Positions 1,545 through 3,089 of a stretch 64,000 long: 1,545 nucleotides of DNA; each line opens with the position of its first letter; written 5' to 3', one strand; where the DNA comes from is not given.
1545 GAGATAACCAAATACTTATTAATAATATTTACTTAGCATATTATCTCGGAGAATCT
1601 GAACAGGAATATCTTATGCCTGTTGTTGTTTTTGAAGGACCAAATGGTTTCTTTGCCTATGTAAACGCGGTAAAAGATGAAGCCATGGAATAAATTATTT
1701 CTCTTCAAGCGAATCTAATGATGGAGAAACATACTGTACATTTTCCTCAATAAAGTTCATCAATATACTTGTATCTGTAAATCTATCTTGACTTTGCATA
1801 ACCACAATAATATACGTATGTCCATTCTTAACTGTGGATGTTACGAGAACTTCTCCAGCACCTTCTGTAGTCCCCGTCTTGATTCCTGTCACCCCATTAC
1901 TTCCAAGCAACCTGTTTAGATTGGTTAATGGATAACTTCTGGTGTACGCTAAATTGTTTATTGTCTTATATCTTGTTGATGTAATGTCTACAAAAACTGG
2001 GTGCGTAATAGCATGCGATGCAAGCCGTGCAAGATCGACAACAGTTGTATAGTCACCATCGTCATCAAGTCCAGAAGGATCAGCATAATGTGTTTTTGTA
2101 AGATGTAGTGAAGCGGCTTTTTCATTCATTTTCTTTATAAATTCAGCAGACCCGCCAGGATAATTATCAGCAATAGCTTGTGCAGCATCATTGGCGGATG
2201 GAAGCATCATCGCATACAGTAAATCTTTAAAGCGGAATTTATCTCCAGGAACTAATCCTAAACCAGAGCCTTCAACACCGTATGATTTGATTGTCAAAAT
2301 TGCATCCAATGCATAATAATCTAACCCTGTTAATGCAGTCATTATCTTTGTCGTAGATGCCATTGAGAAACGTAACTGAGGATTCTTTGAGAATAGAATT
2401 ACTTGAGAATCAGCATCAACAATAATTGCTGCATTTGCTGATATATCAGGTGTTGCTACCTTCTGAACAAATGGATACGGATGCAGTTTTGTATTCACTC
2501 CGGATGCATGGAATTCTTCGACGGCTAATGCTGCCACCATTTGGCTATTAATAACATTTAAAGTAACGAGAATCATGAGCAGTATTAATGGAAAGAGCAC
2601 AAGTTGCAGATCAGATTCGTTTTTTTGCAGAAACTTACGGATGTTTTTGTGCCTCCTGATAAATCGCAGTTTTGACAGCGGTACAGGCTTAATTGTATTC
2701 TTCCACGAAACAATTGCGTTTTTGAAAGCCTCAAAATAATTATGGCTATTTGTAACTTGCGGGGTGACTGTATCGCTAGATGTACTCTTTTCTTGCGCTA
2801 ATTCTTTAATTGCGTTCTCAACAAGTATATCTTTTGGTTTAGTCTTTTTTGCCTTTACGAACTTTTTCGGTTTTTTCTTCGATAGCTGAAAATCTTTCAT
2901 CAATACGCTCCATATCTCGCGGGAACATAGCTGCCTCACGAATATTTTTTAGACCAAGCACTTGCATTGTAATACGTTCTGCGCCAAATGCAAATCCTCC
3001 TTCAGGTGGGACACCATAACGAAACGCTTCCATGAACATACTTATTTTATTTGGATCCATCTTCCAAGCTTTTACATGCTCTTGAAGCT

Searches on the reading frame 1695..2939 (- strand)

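Call 16: search_protein_families(library=pfam, proteins=[window:1695-2939:-], max_evalue=0.001)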
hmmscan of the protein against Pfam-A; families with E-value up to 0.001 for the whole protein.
window:1695-2939:- (414 aa): 2 families
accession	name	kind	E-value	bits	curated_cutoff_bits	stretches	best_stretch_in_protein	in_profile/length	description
PF00768.25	Peptidase_S11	-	8.1e-51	173.2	27.6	1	159-383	3-237/239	D-alanyl-D-alanine carboxypeptidase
PF13354.11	Beta-lactamase2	-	1.3e-05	25.1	22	1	183-381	13-213/214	Beta-lactamase enzyme family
